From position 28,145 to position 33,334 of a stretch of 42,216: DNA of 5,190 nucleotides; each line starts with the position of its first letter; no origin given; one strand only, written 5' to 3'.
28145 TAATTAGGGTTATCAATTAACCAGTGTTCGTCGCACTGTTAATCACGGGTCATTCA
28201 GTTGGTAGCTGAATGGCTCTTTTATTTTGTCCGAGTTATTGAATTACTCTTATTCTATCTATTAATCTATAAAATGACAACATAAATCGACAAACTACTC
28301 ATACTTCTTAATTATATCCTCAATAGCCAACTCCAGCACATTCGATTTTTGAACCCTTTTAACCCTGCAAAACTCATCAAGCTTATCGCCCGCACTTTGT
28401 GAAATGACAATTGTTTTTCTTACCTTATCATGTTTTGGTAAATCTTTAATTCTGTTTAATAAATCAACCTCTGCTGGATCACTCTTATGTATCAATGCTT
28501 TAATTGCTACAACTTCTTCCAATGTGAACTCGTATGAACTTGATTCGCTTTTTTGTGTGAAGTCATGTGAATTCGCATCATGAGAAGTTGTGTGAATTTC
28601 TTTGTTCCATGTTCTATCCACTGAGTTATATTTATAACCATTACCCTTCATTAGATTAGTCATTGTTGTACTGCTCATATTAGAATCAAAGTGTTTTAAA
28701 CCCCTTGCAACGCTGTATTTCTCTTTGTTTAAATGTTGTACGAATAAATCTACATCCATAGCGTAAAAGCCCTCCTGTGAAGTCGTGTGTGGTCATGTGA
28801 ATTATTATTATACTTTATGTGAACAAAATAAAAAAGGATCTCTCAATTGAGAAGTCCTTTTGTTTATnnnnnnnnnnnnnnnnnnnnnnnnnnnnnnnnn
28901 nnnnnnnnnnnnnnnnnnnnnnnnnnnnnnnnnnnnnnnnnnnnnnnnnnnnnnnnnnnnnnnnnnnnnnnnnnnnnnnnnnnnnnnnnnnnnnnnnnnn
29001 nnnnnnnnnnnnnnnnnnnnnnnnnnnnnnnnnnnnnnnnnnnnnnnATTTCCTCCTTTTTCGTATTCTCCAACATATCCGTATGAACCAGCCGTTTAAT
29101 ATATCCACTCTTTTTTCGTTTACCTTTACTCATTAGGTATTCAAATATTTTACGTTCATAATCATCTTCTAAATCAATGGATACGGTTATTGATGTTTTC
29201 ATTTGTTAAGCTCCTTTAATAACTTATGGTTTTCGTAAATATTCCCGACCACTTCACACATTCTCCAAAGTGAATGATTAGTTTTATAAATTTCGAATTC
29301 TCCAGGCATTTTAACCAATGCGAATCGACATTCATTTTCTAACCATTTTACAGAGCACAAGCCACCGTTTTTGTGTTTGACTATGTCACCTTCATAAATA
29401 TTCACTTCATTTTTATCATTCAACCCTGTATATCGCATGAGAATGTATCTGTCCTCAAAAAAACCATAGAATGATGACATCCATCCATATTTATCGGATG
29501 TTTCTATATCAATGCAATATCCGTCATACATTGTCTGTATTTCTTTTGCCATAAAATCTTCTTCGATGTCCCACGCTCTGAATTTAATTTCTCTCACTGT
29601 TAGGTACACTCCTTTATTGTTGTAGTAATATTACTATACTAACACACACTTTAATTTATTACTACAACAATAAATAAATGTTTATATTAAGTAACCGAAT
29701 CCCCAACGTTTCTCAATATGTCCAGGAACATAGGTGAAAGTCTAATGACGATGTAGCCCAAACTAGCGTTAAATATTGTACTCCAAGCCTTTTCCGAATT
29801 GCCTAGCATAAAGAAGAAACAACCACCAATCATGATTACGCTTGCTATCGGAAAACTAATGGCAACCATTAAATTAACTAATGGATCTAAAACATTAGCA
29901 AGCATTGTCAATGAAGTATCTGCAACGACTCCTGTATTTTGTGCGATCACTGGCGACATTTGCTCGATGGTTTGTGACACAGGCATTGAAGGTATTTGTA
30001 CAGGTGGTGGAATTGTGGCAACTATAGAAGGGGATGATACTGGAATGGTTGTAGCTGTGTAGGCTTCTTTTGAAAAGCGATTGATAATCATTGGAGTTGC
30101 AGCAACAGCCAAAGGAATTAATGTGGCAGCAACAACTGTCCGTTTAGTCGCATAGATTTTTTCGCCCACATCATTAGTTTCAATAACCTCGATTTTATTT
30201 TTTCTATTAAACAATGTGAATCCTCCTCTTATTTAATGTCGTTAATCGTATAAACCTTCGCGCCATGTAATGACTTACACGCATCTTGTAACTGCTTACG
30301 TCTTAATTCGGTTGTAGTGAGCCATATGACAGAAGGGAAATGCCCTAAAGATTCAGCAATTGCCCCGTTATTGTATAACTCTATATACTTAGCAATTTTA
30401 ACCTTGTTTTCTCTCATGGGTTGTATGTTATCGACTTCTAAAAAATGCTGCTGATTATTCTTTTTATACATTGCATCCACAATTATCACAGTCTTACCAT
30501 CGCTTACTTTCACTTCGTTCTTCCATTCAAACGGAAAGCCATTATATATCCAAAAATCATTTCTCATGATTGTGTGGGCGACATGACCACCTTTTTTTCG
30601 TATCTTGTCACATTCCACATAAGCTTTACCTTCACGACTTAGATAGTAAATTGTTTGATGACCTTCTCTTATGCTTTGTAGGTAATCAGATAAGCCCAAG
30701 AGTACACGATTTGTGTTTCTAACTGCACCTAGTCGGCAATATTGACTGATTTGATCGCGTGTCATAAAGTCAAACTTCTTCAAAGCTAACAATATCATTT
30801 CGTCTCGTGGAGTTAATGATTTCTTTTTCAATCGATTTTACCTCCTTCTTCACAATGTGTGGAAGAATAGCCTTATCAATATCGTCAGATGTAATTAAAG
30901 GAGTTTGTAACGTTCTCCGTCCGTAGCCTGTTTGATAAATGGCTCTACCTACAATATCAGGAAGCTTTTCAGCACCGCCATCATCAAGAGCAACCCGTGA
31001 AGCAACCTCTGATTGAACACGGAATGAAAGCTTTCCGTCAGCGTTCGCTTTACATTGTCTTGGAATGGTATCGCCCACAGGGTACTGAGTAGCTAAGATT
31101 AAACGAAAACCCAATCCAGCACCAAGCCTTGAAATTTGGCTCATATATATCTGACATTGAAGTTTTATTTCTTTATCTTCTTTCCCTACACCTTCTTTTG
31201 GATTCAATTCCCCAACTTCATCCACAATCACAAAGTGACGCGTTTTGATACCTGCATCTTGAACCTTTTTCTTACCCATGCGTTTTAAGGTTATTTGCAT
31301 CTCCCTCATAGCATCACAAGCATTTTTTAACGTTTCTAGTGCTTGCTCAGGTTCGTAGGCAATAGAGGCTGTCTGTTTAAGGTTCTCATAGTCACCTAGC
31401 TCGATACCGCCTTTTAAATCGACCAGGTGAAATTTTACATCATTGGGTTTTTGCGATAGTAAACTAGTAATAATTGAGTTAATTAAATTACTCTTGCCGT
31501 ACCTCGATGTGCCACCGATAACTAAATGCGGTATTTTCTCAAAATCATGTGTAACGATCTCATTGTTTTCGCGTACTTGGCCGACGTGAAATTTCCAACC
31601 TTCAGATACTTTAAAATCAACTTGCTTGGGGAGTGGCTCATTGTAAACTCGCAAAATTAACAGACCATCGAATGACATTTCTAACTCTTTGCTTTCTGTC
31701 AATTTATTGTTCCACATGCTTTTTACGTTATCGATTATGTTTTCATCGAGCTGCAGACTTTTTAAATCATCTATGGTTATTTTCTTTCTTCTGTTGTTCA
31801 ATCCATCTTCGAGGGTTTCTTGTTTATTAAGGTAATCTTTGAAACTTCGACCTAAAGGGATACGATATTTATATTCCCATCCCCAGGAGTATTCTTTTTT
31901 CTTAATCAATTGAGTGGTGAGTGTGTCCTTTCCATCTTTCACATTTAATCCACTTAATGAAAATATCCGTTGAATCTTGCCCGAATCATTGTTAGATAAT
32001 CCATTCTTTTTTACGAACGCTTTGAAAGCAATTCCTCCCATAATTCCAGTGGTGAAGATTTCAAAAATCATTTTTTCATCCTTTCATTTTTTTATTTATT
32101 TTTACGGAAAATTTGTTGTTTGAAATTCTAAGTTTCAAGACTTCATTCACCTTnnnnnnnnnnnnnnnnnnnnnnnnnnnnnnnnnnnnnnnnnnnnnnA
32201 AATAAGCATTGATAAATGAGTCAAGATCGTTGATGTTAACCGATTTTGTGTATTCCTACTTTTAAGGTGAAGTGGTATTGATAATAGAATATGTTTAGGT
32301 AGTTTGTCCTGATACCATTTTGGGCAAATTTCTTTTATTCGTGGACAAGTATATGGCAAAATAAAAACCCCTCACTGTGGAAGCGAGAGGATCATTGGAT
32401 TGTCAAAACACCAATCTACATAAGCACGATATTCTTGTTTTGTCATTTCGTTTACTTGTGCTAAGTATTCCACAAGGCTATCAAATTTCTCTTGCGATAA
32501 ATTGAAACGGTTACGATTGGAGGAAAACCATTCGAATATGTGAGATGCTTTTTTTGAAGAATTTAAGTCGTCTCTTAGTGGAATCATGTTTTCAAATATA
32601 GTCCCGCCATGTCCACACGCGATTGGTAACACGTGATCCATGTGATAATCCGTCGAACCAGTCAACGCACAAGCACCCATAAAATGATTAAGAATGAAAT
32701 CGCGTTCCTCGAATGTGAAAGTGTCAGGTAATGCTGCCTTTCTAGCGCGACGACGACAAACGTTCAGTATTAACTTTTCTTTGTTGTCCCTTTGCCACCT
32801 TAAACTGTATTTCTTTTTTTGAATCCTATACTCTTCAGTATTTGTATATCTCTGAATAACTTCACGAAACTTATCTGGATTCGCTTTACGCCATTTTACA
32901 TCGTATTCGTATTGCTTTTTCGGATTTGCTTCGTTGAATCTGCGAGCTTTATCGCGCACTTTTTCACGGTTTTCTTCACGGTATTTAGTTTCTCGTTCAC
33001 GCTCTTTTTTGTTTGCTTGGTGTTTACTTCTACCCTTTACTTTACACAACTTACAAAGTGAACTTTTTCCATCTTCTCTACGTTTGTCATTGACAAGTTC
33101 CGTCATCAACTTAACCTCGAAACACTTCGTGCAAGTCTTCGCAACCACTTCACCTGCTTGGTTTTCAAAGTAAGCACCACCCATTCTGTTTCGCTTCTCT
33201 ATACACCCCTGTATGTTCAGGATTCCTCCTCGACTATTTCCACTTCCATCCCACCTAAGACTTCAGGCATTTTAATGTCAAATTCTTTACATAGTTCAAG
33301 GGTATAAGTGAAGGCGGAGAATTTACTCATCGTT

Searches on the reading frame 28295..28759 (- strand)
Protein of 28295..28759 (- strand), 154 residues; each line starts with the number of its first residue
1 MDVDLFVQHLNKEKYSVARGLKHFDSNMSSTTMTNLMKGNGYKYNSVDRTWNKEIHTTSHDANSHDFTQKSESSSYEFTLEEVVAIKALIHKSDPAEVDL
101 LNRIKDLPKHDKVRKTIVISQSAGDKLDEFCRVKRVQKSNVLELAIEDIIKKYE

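Call 13: search_protein_families(library=pfam, proteins=[window:28295-28759:-], max_evalue=0.01)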
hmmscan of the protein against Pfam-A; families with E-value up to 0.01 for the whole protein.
window:28295-28759:- (154 aa): 0 families

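Call 14: search_protein_families(library=phrogs, proteins=[window:28295-28759:-], max_evalue=0.01)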
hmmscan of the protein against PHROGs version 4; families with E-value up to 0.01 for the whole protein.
window:28295-28759:- (154 aa): 1 family
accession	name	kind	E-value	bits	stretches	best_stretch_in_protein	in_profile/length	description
phrog_2727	-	unknown function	3.6e-11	44.4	1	9-154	21-175/176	-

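Call 15: find_related_loci(query=window:28295-28759:-, collection=viral_contigs, flank=4000)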
Query window:28295-28759:- (154 aa) in viral_contigs; peptide patterns used: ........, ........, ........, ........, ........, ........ (x = any residue, [..] = any of these).
No stretch of DNA in the collection matches any of the patterns.

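Call 39: search_dna_similar(query=window:28295-28759:-, collection=phages, mode=protein, max_rows=30, max_evalue=0.001)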
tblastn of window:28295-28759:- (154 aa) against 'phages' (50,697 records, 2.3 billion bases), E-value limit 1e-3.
No match.

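Call 42: find_homologous_proteins(query=window:28295-28759:-, max_evalue=0.001)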
Query window:28295-28759:- (154 aa): 15 proteins with E <= 0.001 among 34 candidates.
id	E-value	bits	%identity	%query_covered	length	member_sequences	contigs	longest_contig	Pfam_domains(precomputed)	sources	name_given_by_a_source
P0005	1.3e-94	331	100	100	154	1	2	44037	-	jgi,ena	-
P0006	1.2e-76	273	81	100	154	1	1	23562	-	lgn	-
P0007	2.5e-76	272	82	100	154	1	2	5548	-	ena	-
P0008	1.7e-74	266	80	100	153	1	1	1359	-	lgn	-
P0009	3.5e-73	262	80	100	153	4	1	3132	-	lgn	-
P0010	1.5e-71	257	79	100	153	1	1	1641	-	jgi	jgi:hypothetical protein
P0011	2.3e-67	243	79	100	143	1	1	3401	-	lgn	-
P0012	9.1e-56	206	66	100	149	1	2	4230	-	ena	-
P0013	1.5e-55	205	64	100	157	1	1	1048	-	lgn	-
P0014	3.2e-52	194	64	100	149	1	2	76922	-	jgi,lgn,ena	-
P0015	1.5e-49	185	60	100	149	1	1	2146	-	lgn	-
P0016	1.0e-47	179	58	100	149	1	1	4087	-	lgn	-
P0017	5.4e-38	148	41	99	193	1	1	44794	-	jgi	jgi:hypothetical protein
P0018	7.9e-36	141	45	99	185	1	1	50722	-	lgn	-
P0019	6.8e-10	57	46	55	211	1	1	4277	-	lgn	-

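Call 54: find_encoding_contigs(protein=P0006, flank=3500, max_places=3)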
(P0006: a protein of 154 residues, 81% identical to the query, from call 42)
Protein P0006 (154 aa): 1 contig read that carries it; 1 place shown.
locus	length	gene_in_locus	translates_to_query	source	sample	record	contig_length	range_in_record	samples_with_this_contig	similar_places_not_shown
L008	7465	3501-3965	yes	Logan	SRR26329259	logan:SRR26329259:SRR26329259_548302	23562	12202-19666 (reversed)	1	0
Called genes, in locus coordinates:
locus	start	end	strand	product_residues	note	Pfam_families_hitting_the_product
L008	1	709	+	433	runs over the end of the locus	PF01580:FtsK_SpoIIIE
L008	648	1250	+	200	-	PF13814:Replic_Relax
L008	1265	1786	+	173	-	-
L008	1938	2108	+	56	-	-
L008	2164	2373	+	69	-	-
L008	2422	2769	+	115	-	-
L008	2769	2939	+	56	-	-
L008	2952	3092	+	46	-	-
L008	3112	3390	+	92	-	-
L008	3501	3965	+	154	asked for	-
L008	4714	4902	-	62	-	-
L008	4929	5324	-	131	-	PF12844:HTH_19, PF13443:HTH_26 (weak), PF13560:HTH_31, PF01381:HTH_3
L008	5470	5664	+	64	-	PF01381:HTH_3 (weak)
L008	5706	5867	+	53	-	-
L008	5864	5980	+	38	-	-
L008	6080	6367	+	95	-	-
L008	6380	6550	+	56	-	-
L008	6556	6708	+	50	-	PF09466:Yqai (weak)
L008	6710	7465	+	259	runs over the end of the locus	PF01507:PAPS_reduct (faint)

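Call 55: find_encoding_contigs(protein=P0007, flank=3500, max_places=3)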
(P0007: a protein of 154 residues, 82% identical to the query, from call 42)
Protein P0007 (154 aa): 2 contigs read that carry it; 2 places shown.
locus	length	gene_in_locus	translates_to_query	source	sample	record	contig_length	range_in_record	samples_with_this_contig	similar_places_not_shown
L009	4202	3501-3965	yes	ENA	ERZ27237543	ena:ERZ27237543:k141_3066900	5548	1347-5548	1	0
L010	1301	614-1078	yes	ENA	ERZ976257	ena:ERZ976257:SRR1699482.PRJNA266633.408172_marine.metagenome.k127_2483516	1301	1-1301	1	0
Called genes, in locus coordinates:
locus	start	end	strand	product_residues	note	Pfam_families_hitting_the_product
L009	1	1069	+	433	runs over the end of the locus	PF01580:FtsK_SpoIIIE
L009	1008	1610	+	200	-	PF13814:Replic_Relax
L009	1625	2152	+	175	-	-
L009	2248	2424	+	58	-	PF20038:HTH_59 (weak)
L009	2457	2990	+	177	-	-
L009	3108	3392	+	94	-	-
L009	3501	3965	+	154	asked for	-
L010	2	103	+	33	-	?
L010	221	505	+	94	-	-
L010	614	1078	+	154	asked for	-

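Call 56: find_encoding_contigs(protein=P0014, flank=3500, max_places=3)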
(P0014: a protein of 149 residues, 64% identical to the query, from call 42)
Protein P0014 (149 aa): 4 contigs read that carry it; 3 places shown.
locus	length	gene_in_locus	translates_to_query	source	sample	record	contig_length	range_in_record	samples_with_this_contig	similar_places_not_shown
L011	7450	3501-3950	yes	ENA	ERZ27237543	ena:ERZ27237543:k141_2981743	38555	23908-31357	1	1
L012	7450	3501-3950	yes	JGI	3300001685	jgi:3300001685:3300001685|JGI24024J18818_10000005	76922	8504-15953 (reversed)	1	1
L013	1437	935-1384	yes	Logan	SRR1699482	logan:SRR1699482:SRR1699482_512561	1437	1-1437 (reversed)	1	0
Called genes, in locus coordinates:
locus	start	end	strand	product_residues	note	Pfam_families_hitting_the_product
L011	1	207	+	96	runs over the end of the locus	-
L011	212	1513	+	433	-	PF01580:FtsK_SpoIIIE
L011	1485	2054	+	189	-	PF13814:Replic_Relax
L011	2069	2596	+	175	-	-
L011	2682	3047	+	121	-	-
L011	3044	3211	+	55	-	-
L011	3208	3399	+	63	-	-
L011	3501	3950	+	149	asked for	-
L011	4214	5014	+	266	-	-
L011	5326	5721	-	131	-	PF12844:HTH_19, PF13443:HTH_26, PF13560:HTH_31, PF01381:HTH_3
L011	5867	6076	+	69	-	PF13560:HTH_31 (weak), PF01381:HTH_3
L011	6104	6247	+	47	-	-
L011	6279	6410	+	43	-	-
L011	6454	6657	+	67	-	-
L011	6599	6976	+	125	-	-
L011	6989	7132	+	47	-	-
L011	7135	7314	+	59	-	-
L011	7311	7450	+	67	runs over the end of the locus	-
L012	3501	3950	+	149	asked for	-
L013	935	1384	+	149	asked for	-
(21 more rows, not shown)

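Call 57: find_encoding_contigs(protein=P0012, flank=3500, max_places=3)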
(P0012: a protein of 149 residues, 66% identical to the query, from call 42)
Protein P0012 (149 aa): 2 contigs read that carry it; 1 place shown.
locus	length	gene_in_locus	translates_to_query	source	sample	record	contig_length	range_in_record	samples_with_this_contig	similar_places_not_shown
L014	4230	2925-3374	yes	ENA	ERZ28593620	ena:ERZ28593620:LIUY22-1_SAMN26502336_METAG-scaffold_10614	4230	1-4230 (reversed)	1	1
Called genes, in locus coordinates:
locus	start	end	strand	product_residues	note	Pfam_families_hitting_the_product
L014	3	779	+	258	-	?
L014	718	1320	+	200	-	PF13814:Replic_Relax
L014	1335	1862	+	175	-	-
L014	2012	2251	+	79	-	-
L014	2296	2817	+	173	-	-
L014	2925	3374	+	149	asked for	-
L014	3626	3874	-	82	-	-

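Call 59: search_protein_families(library=pfam, proteins=[L011:4214-5014:+, L008:4714-4902:-, L014:3626-3874:-], max_evalue=0.01)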
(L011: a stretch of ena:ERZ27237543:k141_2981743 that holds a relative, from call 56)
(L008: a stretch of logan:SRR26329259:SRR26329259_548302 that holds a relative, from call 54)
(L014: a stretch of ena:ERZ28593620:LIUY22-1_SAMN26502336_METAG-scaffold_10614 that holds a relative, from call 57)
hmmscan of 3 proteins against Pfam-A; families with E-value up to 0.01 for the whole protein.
L011:4214-5014:+ (266 aa): 0 families

L008:4714-4902:- (62 aa): 0 families

L014:3626-3874:- (82 aa): 0 families

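Call 60: search_protein_families(library=phrogs, proteins=[L011:4214-5014:+, L008:4714-4902:-, L014:3626-3874:-], max_evalue=0.001)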
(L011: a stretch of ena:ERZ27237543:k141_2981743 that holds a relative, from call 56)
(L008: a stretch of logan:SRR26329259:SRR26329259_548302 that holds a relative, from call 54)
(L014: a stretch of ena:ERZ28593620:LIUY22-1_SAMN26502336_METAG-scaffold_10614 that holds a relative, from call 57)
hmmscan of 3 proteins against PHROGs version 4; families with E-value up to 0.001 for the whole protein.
L011:4214-5014:+ (266 aa): 1 family
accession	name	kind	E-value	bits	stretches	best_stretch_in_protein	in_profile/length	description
phrog_1835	-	DNA, RNA and nucleotide metabolism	9.4e-38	131.2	1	6-264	14-276/301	HTH DNA binding protein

L008:4714-4902:- (62 aa): 0 families

L014:3626-3874:- (82 aa): 0 families

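Call 125: search_dna_similar(query=L011:4214-5014:+, collection=plasmids, mode=protein, max_rows=12, max_evalue=0.00001)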
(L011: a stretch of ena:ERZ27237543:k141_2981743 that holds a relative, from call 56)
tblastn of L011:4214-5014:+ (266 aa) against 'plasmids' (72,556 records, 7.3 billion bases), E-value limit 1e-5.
Records with a match: 22; places in all: 23; records where one place covers at least 80% of the query: 16.
Best place of each record, by identity: 60-80% 2; <60% 20.
By first word of the organism name: Bacillus 9; Parageobacillus 5; Peribacillus 4; Lysinibacillus 2; Heyndrickxia 1; Planococcus 1.
By predicted mobility (MOB-suite, as given by PLSDB): non-mobilizable 18; mobilizable 4.
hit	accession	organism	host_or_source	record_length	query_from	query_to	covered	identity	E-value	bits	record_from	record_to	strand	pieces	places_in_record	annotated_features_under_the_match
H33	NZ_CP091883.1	Peribacillus frigoritolerans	soil from tomato plants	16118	1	263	99%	56.8%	5e-77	260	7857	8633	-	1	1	hypothetical protein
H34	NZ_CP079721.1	Heyndrickxia oleronia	biogas digestate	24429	1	263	99%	50.9%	3e-72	247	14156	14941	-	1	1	hypothetical protein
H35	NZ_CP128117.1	Peribacillus frigoritolerans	bacterial isolate,rhizosphere soil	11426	1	165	62%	67.3%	9e-59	208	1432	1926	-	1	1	hypothetical protein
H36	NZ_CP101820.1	Planococcus maritimus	-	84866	6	256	94%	33.8%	2e-34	137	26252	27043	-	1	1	hypothetical protein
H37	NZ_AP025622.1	Parageobacillus thermoglucosidasius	-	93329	9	263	96%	30.1%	1e-14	81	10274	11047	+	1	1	hypothetical protein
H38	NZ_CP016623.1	Parageobacillus thermoglucosidasius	generic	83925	9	263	96%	29.7%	7e-15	81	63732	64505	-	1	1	hypothetical protein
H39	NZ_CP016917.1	Parageobacillus thermoglucosidasius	generic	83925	9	263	96%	29.7%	7e-15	81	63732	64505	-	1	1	hypothetical protein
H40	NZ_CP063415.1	Parageobacillus thermoglucosidasius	soil,soil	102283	9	263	96%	29.7%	7e-15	81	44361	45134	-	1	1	hypothetical protein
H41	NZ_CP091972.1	Bacillus cereus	mixed culture,deep-sea water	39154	1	261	98%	27.8%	2e-12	74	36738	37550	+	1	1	helix-turn-helix domain-containing protein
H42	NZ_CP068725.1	Bacillus cereus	single cell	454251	1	261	98%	27.8%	2e-12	74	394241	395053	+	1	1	helix-turn-helix domain-containing protein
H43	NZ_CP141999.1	Bacillus subtilis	single cell,fermented soybean food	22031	12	259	93%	27.8%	2e-6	56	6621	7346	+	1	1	hypothetical protein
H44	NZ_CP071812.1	Bacillus mycoides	cell culture,soil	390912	7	256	94%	27.0%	4e-12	73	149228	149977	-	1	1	hypothetical protein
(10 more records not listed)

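Call 127: get_annotated_region(hit=H33, flank=1500)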
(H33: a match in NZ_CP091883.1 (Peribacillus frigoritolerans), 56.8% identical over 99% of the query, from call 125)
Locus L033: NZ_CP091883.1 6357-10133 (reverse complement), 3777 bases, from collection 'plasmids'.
description: Peribacillus frigoritolerans strain JHS1 plasmid p16118, complete sequence
organism: Peribacillus frigoritolerans (NCBI taxid 450367)
taxonomy: Bacteria; Bacillota; Bacilli; Bacillales; Bacillaceae; Peribacillus; Peribacillus frigoritolerans
host: -; source: soil from tomato plants; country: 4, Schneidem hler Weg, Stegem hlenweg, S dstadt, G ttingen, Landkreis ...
typing (MOB-suite, as given by PLSDB): non-mobilizable
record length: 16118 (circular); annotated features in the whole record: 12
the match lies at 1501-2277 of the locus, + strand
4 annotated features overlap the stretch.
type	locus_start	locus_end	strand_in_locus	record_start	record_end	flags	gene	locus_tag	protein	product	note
CDS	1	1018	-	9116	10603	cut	-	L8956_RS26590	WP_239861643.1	hypothetical protein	-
CDS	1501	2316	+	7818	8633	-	-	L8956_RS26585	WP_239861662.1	hypothetical protein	-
CDS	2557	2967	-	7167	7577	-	-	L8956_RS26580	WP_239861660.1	exosporium protein C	-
CDS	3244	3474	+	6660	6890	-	-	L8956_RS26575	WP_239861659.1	hypothetical protein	-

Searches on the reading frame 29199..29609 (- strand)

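Call 13: search_protein_families(library=pfam, proteins=[window:29199-29609:-], max_evalue=0.01)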
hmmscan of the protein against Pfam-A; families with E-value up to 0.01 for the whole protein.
window:29199-29609:- (136 aa): 1 family
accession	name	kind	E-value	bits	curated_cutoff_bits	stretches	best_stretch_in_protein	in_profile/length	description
PF09643.15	YopX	-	1e-21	77.7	22.4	1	9-132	1-128/128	YopX protein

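Call 14: search_protein_families(library=phrogs, proteins=[window:29199-29609:-], max_evalue=0.01)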
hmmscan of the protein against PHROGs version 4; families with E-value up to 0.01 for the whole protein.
window:29199-29609:- (136 aa): 5 families
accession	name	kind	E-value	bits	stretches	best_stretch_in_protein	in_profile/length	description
phrog_98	-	unknown function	2.8e-30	106.4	1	5-135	25-154/208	-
phrog_8684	-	unknown function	9.4e-11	42.9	2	59-82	63-86/164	-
phrog_24347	-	unknown function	2e-08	34.8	1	8-132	133-242/245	-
phrog_9107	-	unknown function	8.2e-07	29.8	1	8-78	9-80/209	-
phrog_9246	-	unknown function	2.3e-05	25.6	1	8-82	3-78/82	-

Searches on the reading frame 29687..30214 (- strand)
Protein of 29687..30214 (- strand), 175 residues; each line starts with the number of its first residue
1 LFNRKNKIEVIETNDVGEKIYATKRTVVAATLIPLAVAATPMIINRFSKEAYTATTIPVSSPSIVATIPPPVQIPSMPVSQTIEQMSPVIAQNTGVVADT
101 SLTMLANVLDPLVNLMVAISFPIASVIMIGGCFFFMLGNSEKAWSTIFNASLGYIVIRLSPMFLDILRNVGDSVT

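Call 13: search_protein_families(library=pfam, proteins=[window:29687-30214:-], max_evalue=0.01)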
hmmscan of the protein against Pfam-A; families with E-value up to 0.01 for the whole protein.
window:29687-30214:- (175 aa): 2 families
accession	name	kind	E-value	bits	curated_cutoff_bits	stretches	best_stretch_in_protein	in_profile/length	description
PF18895.5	T4SS_pilin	-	0.00025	21.5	26.6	1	105-166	5-70/71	Type IV secretion system pilin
PF10642.14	Tom5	-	0.0003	21.2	26.1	1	141-168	18-45/46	Mitochondrial import receptor subunit or translocase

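Call 14: search_protein_families(library=phrogs, proteins=[window:29687-30214:-], max_evalue=0.01)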
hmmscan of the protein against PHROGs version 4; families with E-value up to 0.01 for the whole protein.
window:29687-30214:- (175 aa): 4 families
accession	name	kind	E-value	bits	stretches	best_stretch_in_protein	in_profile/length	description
phrog_5422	-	unknown function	9.8e-31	108.2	1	46-174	46-148/148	-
phrog_28964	-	unknown function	2.7e-14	54.6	1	105-171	63-129/132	-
phrog_25515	-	unknown function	3e-09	38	1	123-170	3-50/54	-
phrog_15300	-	unknown function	0.0027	18.6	1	109-172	77-140/148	-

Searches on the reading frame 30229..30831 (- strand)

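Call 13: search_protein_families(library=pfam, proteins=[window:30229-30831:-], max_evalue=0.01)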
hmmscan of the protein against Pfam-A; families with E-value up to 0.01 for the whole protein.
window:30229-30831:- (200 aa): 1 family
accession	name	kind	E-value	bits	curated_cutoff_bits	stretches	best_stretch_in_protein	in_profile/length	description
PF13814.12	Replic_Relax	-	1.1e-09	39.1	25.3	1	16-167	3-190/191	Replication-relaxation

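Call 14: search_protein_families(library=phrogs, proteins=[window:30229-30831:-], max_evalue=0.01)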
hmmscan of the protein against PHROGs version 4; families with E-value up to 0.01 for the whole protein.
window:30229-30831:- (200 aa): 3 families
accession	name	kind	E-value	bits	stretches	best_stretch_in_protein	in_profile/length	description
phrog_2190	-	DNA, RNA and nucleotide metabolism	1.4e-62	212.1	1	8-200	3-197/197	replication initiation protein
phrog_22495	-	DNA, RNA and nucleotide metabolism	1e-42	145.9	1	89-200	1-113/113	replication initiation protein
phrog_9381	-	DNA, RNA and nucleotide metabolism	0.00065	20.1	0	103-185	163-256/288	replication initiation by nicking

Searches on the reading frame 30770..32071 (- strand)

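Call 13: search_protein_families(library=pfam, proteins=[window:30770-32071:-], max_evalue=0.01)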
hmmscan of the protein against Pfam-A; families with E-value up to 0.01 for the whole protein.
window:30770-32071:- (433 aa): 2 families
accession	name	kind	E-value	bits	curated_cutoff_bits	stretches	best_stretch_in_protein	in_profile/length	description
PF01580.24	FtsK_SpoIIIE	-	1.5e-20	74.1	24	1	163-272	22-133/221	FtsK/SpoIIIE family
PF01637.24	ATPase_2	-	0.0021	18.3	33.2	0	182-290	22-123/225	ATPase domain predominantly from Archaea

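Call 14: search_protein_families(library=phrogs, proteins=[window:30770-32071:-], max_evalue=0.01)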
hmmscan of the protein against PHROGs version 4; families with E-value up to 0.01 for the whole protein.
window:30770-32071:- (433 aa): 4 families
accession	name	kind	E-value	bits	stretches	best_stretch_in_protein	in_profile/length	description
phrog_1358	-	moron, auxiliary metabolic gene and host takeover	2.3e-106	357.7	1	1-421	445-843/1382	FtsK/SpoIIIE-like protein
phrog_3551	-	moron, auxiliary metabolic gene and host takeover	6.1e-16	58.6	1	157-359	414-610/758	FtsK/SpoIIIE-like protein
phrog_17074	-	unknown function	6.9e-07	29.2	1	166-369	187-400/621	-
phrog_8066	-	unknown function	1.7e-05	24.9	1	100-280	106-289/522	-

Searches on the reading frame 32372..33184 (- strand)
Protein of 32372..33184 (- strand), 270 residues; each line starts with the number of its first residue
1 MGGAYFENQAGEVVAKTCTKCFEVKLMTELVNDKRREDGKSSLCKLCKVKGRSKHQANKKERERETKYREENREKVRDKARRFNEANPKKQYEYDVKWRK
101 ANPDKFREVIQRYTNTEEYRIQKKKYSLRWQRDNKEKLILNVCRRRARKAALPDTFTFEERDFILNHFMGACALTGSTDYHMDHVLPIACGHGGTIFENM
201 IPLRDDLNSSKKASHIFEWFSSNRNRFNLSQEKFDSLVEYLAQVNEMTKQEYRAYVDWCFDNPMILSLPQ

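Call 13: search_protein_families(library=pfam, proteins=[window:32372-33184:-], max_evalue=0.01)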
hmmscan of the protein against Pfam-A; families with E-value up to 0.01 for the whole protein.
window:32372-33184:- (270 aa): 0 families

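Call 14: search_protein_families(library=phrogs, proteins=[window:32372-33184:-], max_evalue=0.01)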
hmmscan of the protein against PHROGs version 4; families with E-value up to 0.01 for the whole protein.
window:32372-33184:- (270 aa): 6 families
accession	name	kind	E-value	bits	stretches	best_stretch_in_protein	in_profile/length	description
phrog_1035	-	DNA, RNA and nucleotide metabolism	2.9e-19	71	1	15-240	63-240/271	endonuclease VII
phrog_30859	-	unknown function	2.7e-05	25.9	1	15-84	2-72/117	-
phrog_6611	-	unknown function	0.00036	21.7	1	14-49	140-175/180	-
phrog_5558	-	moron, auxiliary metabolic gene and host takeover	0.0024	19.1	1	11-124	4-108/130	Lar-like restriction alleviation protein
phrog_2340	-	DNA, RNA and nucleotide metabolism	0.0062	17.7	0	15-107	8-106/171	endonuclease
phrog_12813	-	unknown function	0.0064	17.3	0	15-57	153-195/199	-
